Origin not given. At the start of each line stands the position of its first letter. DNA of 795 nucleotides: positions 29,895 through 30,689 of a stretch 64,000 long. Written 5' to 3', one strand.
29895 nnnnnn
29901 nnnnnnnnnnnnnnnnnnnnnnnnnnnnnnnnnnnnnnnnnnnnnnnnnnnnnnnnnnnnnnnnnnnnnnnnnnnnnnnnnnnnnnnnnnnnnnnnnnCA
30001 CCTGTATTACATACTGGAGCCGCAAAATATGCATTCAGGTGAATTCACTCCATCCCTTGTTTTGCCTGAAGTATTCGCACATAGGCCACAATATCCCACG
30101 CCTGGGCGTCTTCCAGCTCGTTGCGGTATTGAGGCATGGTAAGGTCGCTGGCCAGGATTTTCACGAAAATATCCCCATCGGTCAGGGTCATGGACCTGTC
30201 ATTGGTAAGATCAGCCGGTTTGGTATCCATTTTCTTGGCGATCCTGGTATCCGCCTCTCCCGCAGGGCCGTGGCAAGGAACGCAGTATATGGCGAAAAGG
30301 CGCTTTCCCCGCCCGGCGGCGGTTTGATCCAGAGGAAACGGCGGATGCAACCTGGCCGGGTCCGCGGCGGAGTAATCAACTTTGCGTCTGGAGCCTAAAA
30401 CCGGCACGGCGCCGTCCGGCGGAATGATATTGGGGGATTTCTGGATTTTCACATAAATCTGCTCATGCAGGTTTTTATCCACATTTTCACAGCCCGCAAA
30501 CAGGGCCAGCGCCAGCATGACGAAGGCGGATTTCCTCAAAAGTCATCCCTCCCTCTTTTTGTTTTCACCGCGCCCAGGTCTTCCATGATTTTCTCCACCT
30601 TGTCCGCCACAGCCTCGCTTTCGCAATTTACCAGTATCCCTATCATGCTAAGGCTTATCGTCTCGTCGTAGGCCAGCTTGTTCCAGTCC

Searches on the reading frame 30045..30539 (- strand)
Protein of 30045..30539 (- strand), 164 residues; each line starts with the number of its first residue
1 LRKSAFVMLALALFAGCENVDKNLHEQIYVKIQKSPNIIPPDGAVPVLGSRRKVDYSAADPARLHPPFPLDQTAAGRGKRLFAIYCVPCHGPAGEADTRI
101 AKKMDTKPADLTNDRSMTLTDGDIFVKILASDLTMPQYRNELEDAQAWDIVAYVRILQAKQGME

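Call 13: search_protein_families(library=pfam, proteins=[window:30045-30539:-])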
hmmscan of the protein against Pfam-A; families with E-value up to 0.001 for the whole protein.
window:30045-30539:- (164 aa): 2 families
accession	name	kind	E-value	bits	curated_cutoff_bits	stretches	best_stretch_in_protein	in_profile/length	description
PF13442.11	Cytochrome_CBB3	-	1.7e-10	41.5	27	1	74-154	2-68/68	Cytochrome C oxidase, cbb3-type, subunit III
PF00034.26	Cytochrom_C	-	4.1e-09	38.1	21.3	1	77-155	3-87/90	Cytochrome c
